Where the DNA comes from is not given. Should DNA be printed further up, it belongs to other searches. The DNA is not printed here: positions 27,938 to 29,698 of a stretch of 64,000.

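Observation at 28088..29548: Cobalamin-dependent (class B) radical SAM enzyme between the ACP and KS genes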

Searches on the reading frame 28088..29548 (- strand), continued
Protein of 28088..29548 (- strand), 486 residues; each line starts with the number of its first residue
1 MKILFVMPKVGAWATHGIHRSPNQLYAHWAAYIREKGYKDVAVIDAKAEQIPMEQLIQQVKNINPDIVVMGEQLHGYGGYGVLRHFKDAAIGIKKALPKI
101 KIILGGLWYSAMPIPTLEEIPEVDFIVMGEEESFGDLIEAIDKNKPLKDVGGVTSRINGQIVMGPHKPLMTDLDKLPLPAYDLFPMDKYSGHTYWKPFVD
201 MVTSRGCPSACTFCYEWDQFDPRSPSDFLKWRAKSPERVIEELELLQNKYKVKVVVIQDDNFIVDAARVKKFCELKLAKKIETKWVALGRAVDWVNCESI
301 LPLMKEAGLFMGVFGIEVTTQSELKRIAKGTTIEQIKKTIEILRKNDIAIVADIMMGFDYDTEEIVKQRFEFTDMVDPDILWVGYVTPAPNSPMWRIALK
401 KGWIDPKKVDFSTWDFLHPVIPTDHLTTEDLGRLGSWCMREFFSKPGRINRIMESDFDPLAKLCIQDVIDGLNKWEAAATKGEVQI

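Call 66: find_homologous_proteins(query=L119:10001-11470:+, max_evalue=1e-80)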
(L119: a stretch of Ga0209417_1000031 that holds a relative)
Query L119:10001-11470:+ (490 aa): 821 proteins with E <= 1e-80 among 8000 candidates; the best 120 are listed.
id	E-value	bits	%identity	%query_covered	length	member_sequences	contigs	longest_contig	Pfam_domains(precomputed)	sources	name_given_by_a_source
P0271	0.0e+0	1142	100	100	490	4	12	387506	PF04055.28,PF02310.25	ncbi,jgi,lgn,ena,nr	ncbi:MAG: hypothetical protein A2Y03_03735 [Omnitrophica WOR_2 bacterium GWF2_38_59]|nr:MAG: hypothe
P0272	0.0e+0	1065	92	100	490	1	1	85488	PF04055.28,PF02310.25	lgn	-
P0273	2.5e-296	1001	93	92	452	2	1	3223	PF04055.28,PF02310.25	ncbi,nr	ncbi:MAG: B12-binding domain-containing radical SAM protein, partial [Candidatus Omnitrophica bacter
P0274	4.6e-296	1000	85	100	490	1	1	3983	PF04055.28,PF02310.25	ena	-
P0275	4.0e-291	984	84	100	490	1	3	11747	PF04055.28,PF02310.25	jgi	-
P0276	2.3e-287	971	83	100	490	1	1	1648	PF04055.28,PF02310.25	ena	-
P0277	4.7e-287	970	83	100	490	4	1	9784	PF04055.28,PF02310.25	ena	-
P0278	7.0e-287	970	82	100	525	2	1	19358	PF04055.28,PF02310.25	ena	-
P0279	4.2e-284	961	82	100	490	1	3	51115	PF04055.28,PF02310.25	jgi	-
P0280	7.3e-284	960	82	100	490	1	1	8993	PF04055.28,PF02310.25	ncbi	-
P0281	8.6e-284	959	82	100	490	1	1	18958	PF04055.28,PF02310.25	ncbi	ncbi:MAG: radical SAM protein [Candidatus Omnitrophota bacterium]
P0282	4.1e-282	954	80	100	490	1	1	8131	PF04055.28,PF02310.25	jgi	jgi:anaerobic magnesium-protoporphyrin IX monomethyl ester cyclase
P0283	4.6e-282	954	81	100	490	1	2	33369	PF04055.28,PF02310.25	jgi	-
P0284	7.1e-281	950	81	100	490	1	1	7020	PF04055.28,PF02310.25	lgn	-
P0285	2.4e-280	948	81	100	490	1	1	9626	PF04055.28,PF02310.25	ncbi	-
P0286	1.4e-279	946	81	99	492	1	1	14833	PF04055.28,PF02310.25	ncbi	-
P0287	1.8e-279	945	81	100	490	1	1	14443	PF04055.28,PF02310.25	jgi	-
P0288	2.7e-279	945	81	100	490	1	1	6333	PF04055.28,PF02310.25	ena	-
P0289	3.1e-279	944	80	100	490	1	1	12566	PF04055.28,PF02310.25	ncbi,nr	ncbi:MAG: cobalamin-dependent protein [Candidatus Omnitrophica bacterium]|nr:cobalamin-dependent pro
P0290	2.2e-278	942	80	100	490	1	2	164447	PF04055.28,PF02310.25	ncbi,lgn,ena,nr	ncbi:MAG: cobalamin-dependent protein [Candidatus Omnitrophica bacterium]|nr:cobalamin-dependent pro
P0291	4.7e-277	937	81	98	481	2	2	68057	PF04055.28,PF02310.25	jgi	jgi:radical SAM superfamily enzyme YgiQ (UPF0313 family)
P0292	4.5e-276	934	81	99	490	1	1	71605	PF04055.28,PF02310.25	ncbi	-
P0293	9.3e-276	933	81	99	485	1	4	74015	PF04055.28,PF02310.25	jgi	-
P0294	1.3e-275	933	79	100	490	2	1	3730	PF04055.28,PF02310.25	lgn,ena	-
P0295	2.0e-275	932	80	99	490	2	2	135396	PF04055.28,PF02310.25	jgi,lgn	jgi:radical SAM superfamily enzyme YgiQ (UPF0313 family)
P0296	2.7e-275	931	80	99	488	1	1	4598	PF04055.28,PF02310.25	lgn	-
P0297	3.5e-275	931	80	100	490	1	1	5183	PF04055.28,PF02310.25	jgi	-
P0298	4.0e-275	931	79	100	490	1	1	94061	PF04055.28,PF02310.25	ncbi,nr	ncbi:MAG: cobalamin-dependent protein [Candidatus Omnitrophica bacterium]|nr:cobalamin-dependent pro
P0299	1.5e-274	929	79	100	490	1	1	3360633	PF04055.28,PF02310.25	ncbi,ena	-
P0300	6.9e-274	927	79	99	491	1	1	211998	PF04055.28,PF02310.25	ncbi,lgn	-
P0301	1.3e-273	926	79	100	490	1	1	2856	PF04055.28,PF02310.25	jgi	-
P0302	1.4e-273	926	78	100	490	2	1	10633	PF04055.28,PF02310.25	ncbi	-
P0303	2.7e-271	918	79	100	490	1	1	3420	PF04055.28,PF02310.25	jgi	jgi:anaerobic magnesium-protoporphyrin IX monomethyl ester cyclase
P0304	3.2e-271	918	77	100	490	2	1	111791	PF04055.28,PF02310.25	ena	-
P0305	2.8e-269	912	78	100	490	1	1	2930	PF04055.28,PF02310.25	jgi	jgi:anaerobic magnesium-protoporphyrin IX monomethyl ester cyclase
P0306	6.2e-268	907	79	100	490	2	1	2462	PF04055.28,PF02310.25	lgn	-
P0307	1.5e-246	837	70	100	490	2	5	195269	PF04055.28,PF02310.25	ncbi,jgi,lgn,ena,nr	ncbi:MAG: hypothetical protein A2Z81_07040 [Omnitrophica WOR_2 bacterium GWA2_45_18]|nr:MAG: hypothe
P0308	1.8e-246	836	72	99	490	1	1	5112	PF04055.28,PF02310.25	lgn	-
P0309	1.1e-245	834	71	100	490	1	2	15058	PF04055.28,PF02310.25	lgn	-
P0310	2.7e-243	826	70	100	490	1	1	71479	PF04055.28,PF02310.25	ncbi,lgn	-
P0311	5.1e-243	825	70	100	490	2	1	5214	PF04055.28,PF02310.25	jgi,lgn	-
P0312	1.2e-241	821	70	100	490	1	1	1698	PF04055.28,PF02310.25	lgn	-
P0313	3.1e-238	809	69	100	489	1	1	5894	PF04055.28,PF02310.25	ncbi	-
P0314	5.8e-238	808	68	100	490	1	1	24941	PF04055.28,PF02310.25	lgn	-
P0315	1.6e-237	807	69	100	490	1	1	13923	PF04055.28,PF02310.25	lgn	-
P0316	8.6e-237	804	67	99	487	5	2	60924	PF04055.28,PF02310.25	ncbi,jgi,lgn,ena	-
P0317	1.8e-236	803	67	100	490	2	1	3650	PF04055.28,PF02310.25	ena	-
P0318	5.3e-235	799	67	100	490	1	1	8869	PF04055.28,PF02310.25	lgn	-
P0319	7.3e-235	798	66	100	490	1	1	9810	PF04055.28,PF02310.25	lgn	-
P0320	9.5e-235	798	68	100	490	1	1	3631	PF04055.28,PF02310.25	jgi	jgi:anaerobic magnesium-protoporphyrin IX monomethyl ester cyclase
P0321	1.3e-234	797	66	100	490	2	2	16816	PF04055.28,PF02310.25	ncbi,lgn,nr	ncbi:MAG: radical SAM protein [Candidatus Omnitrophica bacterium]|nr:radical SAM protein [Candidatus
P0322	4.1e-233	792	67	100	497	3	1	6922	PF04055.28,PF02310.25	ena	-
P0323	4.6e-233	792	66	100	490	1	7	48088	PF04055.28,PF02310.25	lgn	-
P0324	9.9e-233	791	66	100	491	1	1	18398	PF04055.28,PF02310.25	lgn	-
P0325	6.8e-232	788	67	100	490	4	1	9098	PF04055.28,PF02310.25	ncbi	-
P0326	1.5e-231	787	66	100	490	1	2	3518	PF04055.28,PF02310.25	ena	-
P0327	2.3e-231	787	66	100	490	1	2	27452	PF04055.28,PF02310.25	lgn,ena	-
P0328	2.7e-231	786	66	100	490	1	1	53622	PF04055.28,PF02310.25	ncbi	-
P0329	3.7e-231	786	67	100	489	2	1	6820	PF04055.28,PF02310.25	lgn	-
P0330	1.3e-230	784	67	99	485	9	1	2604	PF04055.28,PF02310.25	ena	-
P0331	5.2e-230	782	65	100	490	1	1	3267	PF04055.28,PF02310.25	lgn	-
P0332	6.3e-230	782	65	100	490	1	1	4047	PF04055.28,PF02310.25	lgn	-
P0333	8.0e-230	781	66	100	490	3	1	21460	PF04055.28,PF02310.25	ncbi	-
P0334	1.9e-229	780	65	100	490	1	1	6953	PF04055.28,PF02310.25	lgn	-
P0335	3.4e-229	779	65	100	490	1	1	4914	PF04055.28,PF02310.25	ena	-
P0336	1.4e-228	777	65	100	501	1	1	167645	PF04055.28,PF02310.25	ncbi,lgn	-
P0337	2.1e-228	777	66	100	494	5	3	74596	PF04055.28,PF02310.25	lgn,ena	-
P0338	3.3e-228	776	65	100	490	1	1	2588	PF04055.28,PF02310.25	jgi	jgi:anaerobic magnesium-protoporphyrin IX monomethyl ester cyclase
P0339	5.2e-228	775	65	100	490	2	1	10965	PF04055.28,PF02310.25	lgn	-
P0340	1.3e-227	774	65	100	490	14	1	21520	PF04055.28,PF02310.25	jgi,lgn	-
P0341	1.9e-227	774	66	100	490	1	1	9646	PF04055.28,PF02310.25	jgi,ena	-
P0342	4.6e-226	769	64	100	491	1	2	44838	PF04055.28,PF02310.25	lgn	-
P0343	1.7e-223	761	64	100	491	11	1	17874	PF04055.28,PF02310.25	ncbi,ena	-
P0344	1.5e-222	758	65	100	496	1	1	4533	PF04055.28,PF02310.25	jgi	jgi:anaerobic magnesium-protoporphyrin IX monomethyl ester cyclase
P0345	6.5e-221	752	64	100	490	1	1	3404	PF04055.28,PF02310.25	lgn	-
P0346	7.8e-211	719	61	100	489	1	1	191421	PF04055.28,PF02310.25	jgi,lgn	-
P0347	1.5e-210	718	62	99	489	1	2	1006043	PF04055.28,PF02310.25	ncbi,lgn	ncbi:MAG: radical SAM protein [Candidatus Omnitrophota bacterium]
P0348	5.7e-210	716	62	99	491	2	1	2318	PF04055.28,PF02310.25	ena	-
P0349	6.7e-210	716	61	100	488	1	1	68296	PF04055.28,PF02310.25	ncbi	ncbi:MAG: radical SAM protein [Candidatus Omnitrophota bacterium]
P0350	7.2e-210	716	61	100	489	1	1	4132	PF04055.28,PF02310.25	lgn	-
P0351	1.1e-209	715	61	100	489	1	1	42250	PF04055.28,PF02310.25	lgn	-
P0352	2.7e-209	714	61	99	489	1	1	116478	PF04055.28,PF02310.25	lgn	-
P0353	1.0e-208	712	61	99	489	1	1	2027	PF04055.28,PF02310.25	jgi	-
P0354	1.2e-208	712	61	99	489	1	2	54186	PF04055.28,PF02310.25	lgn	-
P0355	1.5e-208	711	61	100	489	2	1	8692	PF04055.28,PF02310.25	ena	-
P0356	2.1e-208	711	61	99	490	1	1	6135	PF04055.28,PF02310.25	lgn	-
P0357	3.6e-208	710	60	99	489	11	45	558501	PF04055.28,PF02310.25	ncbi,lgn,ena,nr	ncbi:MAG: radical SAM protein [Candidatus Omnitrophica bacterium]|nr:radical SAM protein [Candidatus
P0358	3.9e-208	710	61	99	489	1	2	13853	PF04055.28,PF02310.25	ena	-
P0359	4.0e-208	710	62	99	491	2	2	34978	PF04055.28,PF02310.25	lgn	-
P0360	6.1e-208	709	62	100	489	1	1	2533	PF04055.28,PF02310.25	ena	-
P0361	7.2e-208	709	60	99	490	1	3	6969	PF04055.28,PF02310.25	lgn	-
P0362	8.0e-208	709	61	99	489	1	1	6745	PF04055.28,PF02310.25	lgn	-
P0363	9.2e-208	709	61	99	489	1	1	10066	PF04055.28,PF02310.25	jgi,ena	-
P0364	1.0e-207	709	61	99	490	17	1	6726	PF04055.28,PF02310.25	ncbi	-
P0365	1.2e-207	708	61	100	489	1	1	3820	PF04055.28,PF02310.25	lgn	-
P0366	2.1e-207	708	61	99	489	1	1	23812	PF04055.28,PF02310.25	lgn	-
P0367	2.1e-207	708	61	99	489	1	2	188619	PF04055.28,PF02310.25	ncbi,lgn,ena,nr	ncbi:MAG TPA: radical SAM protein [Candidatus Omnitrophota bacterium]|nr:radical SAM protein [Candid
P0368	2.2e-207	707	61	99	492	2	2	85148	PF04055.28,PF02310.25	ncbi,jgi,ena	-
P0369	2.3e-207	707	61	99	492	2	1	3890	PF04055.28,PF02310.25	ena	-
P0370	2.7e-207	707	61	98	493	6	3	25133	PF04055.28,PF02310.25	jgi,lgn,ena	-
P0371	3.8e-207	707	60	99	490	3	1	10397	PF04055.28,PF02310.25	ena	-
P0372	4.1e-207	707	61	99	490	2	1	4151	PF04055.28,PF02310.25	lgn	-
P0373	5.3e-207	706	61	98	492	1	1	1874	PF04055.28,PF02310.25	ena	-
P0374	9.5e-207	705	61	99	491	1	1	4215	PF04055.28,PF02310.25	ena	-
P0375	1.1e-206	705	80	77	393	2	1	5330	PF04055.28,PF02310.25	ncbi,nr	ncbi:MAG: radical SAM protein [Candidatus Omnitrophica bacterium]|nr:radical SAM protein [Candidatus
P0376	1.5e-206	705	61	99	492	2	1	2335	PF04055.28,PF02310.25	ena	-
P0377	1.6e-206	705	61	99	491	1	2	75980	PF04055.28,PF02310.25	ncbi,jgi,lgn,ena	-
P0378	2.2e-206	704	60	99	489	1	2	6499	PF04055.28,PF02310.25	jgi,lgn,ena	-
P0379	2.5e-206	704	65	92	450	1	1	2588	PF04055.28,PF02310.25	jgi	jgi:radical SAM superfamily enzyme YgiQ (UPF0313 family)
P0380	3.3e-206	704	60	100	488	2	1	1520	PF04055.28,PF02310.25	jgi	jgi:radical SAM superfamily enzyme YgiQ (UPF0313 family)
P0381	3.3e-206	704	61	99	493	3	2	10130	PF04055.28,PF02310.25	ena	-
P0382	3.5e-206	703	59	100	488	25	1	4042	PF04055.28,PF02310.25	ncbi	-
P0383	5.7e-206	703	60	100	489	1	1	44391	PF04055.28,PF02310.25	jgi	jgi:anaerobic magnesium-protoporphyrin IX monomethyl ester cyclase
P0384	1.0e-205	702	60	99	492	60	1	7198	PF04055.28,PF02310.25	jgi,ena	-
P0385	2.9e-205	701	60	99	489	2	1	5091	PF04055.28,PF02310.25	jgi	-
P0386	3.1e-205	700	60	100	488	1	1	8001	PF04055.28,PF02310.25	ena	-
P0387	3.2e-205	700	59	100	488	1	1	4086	PF04055.28,PF02310.25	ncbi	-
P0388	3.7e-205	700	59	99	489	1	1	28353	PF04055.28,PF02310.25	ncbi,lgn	-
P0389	4.1e-205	700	61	99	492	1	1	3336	PF04055.28,PF02310.25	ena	-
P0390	4.2e-205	700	61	98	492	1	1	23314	PF04055.28,PF02310.25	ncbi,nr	ncbi:MAG: radical SAM protein [Candidatus Omnitrophica bacterium]|nr:radical SAM protein [Candidatus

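Call 73: search_protein_families(library=pfam, proteins=[L106:319-1581:+, L106:1578-2798:+, L106:3385-5736:+, L106:8812-9279:+, L106:11696-12565:+, L106:12559-13443:+, L106:13437-14966:+, L124:4714-6078:+, L124:7008-8279:+, L124:8286-9692:+], max_evalue=0.001)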
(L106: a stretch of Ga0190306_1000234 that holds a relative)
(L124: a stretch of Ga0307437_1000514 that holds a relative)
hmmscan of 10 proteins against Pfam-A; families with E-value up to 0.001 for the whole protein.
L106:319-1581:+ (420 aa): 3 families
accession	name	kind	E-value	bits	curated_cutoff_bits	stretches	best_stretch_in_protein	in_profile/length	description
PF01595.25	CNNM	-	7e-38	130.5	28.4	1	18-191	2-179/181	Cyclin M transmembrane N-terminal domain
PF03471.22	CorC_HlyC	-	1.7e-18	66.8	27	1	343-418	2-80/81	Transporter associated domain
PF00571.33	CBS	-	5.3e-12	46.3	24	2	208-262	1-52/57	CBS domain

L106:1578-2798:+ (406 aa): 3 families
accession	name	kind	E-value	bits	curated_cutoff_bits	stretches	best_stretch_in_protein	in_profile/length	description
PF01595.25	CNNM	-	8.1e-34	117.3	28.4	1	8-172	1-172/181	Cyclin M transmembrane N-terminal domain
PF03471.22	CorC_HlyC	-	4.6e-23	81.5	27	1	329-404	2-79/81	Transporter associated domain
PF00571.33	CBS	-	8.6e-18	64.9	24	2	264-312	7-55/57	CBS domain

L106:3385-5736:+ (783 aa): 1 family
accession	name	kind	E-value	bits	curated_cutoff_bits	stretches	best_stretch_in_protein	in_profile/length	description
PF03176.21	MMPL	-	1.5e-34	119.8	20.5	2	601-772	126-302/333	MMPL family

L106:8812-9279:+ (155 aa): 1 family
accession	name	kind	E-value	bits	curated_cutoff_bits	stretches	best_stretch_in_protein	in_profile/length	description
PF01008.23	IF-2B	-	2.9e-06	27.2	22.4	1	27-111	128-211/280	Initiation factor 2 subunit family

L106:11696-12565:+ (289 aa): 2 families
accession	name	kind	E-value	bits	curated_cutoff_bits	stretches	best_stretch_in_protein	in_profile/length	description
PF17131.11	LolA_like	-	4.4e-35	121.4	30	1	90-286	3-184/184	Outer membrane lipoprotein-sorting protein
PF07044.18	DUF1329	-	1.4e-11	44.7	23.1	1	82-156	133-210/368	Protein of unknown function (DUF1329)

L106:12559-13443:+ (294 aa): 2 families
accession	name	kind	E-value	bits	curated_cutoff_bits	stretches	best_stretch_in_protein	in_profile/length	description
PF17131.11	LolA_like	-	8.2e-35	120.6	30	1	96-291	4-184/184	Outer membrane lipoprotein-sorting protein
PF07044.18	DUF1329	-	3.8e-10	40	23.1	1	89-159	135-208/368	Protein of unknown function (DUF1329)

L106:13437-14966:+ (509 aa): 1 family
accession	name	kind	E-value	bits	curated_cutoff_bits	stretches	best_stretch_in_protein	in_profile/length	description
PF06980.17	DUF1302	-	4.5e-14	52.8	23.2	1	76-390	98-406/541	Protein of unknown function (DUF1302)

L124:4714-6078:+ (454 aa): 3 families
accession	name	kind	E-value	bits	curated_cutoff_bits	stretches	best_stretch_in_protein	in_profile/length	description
PF04055.27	Radical_SAM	-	1.3e-18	68.2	29.5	1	168-352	2-166/166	Radical SAM superfamily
PF02310.24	B12-binding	-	2.6e-12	47.1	32.1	1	59-124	49-120/121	B12 binding domain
PF19864.5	Radical_SAM_N2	-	2.2e-06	27.6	29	1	81-140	78-137/151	Radical SAM proteins, N-terminal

L124:7008-8279:+ (423 aa): 5 families
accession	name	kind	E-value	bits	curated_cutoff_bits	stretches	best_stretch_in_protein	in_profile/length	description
PF05201.20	GlutR_N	-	2.1e-55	187.1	27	1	7-157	1-151/151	Glutamyl-tRNAGlu reductase, N-terminal domain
PF01488.26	Shikimate_DH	-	3.6e-48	163.6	24.3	1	172-307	1-138/138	Shikimate / quinate 5-dehydrogenase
PF00745.25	GlutR_dimer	-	9.8e-32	109.7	22.9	1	321-420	1-99/99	Glutamyl-tRNAGlu reductase, dimerisation domain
PF13241.12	NAD_binding_7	-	0.00036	21.5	22.1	1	177-255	1-73/104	Putative NAD(P)-binding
PF03807.23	F420_oxidored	-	0.0008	20.4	21.6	0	186-248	2-64/94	NADP oxidoreductase coenzyme F420-dependent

L124:8286-9692:+ (468 aa): 18 families
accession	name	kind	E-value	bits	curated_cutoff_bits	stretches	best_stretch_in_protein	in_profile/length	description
PF01435.24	Peptidase_M48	-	6.3e-39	134.2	20.3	1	65-250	4-184/186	Peptidase family M48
PF07719.23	TPR_2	-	1.6e-21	75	27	1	371-401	3-33/34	Tetratricopeptide repeat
PF00515.34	TPR_1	-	3e-20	71.6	27.8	1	371-400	3-32/34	Tetratricopeptide repeat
PF14559.12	TPR_19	-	9.8e-18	64.7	25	1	315-370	5-60/68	Tetratricopeptide repeat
PF13432.12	TPR_16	-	1.4e-17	64.2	32.7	2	305-367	1-63/65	Tetratricopeptide repeat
PF13428.12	TPR_14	-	1.4e-15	56.6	23.5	1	371-410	3-42/44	Tetratricopeptide repeat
PF13414.12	TPR_11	-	2e-14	53.4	26.8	1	381-415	6-40/42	TPR repeat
PF13424.12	TPR_12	-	2.3e-14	53.8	30.1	2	340-399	8-75/77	Tetratricopeptide repeat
PF13431.12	TPR_17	-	2e-12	46.8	24.4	1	391-415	1-25/34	Tetratricopeptide repeat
PF13371.12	TPR_9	-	2.1e-12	47.3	35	1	377-439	3-65/73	Tetratricopeptide repeat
PF13174.12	TPR_6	-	6.4e-09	36.3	26.3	0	372-400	3-31/33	Tetratricopeptide repeat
PF13181.12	TPR_8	-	3.9e-08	33.3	25.7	0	303-334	3-34/34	Tetratricopeptide repeat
PF13176.12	TPR_7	-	4.6e-07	29.9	27.9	1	375-402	5-32/36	Tetratricopeptide repeat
PF23914.1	TPR_CcmH_CycH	-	1.1e-06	29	42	1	299-400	48-152/158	Cytochrome c-type biogenesis protein H TPR domain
PF12895.13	ANAPC3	-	1.6e-05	25.5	27.2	1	315-394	3-81/82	Anaphase-promoting complex, cyclosome, subunit 3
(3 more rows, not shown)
